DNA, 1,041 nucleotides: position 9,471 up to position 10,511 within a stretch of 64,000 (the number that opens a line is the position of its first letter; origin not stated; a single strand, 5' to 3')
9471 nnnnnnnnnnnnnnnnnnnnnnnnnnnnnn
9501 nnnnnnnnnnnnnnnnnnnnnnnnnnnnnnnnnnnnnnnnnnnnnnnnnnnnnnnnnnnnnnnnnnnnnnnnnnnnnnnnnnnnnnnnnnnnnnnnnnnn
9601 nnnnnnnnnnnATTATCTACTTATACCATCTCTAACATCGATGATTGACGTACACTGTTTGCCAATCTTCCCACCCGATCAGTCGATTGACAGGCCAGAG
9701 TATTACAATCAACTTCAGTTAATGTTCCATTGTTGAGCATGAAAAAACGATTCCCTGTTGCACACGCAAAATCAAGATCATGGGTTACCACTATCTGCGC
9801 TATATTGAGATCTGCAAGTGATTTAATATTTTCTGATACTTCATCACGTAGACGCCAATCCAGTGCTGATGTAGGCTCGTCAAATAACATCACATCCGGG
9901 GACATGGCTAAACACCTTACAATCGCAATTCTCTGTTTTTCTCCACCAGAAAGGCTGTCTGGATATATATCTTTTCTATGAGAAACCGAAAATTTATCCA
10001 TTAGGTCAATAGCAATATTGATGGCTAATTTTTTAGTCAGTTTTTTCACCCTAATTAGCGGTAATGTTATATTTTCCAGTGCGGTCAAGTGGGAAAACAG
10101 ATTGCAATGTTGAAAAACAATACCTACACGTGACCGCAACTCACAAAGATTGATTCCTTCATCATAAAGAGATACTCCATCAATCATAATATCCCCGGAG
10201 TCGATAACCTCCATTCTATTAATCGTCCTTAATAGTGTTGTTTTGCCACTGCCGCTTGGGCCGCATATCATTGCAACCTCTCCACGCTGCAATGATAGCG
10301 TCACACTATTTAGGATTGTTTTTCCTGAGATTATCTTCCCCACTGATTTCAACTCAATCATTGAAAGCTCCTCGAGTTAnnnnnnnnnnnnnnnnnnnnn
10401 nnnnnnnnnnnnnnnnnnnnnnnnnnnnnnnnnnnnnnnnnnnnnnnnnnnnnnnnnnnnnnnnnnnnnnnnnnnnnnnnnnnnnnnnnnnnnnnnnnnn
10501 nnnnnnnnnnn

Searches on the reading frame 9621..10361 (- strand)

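Call 29: search_protein_families(library=pfam, proteins=[window:9621-10361:-], max_evalue=0.001)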
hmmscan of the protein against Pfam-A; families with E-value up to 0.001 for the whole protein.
window:9621-10361:- (246 aa): 6 families
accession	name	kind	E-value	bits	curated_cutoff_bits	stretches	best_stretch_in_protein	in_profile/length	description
PF00005.33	ABC_tran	-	1.5e-32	113.5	25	1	17-165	1-137/137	ABC transporter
PF13304.12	AAA_21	-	2.1e-09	38.3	27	1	120-195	221-299/304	AAA domain, putative AbiEii toxin, Type IV TA system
PF02463.25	SMC_N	-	9.2e-07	28.9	40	0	128-195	128-198/220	RecF/RecN/SMC N terminal domain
PF09818.15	ABC_ATPase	-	5.7e-05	22.7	23.2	0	137-187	158-208/283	P-loop domain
PF03215.21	Rad17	-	0.00026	21.4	23.8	1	10-80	28-97/186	Rad17 P-loop domain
PF13401.12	AAA_22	-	0.00066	20.4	27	1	28-54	6-32/130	AAA domain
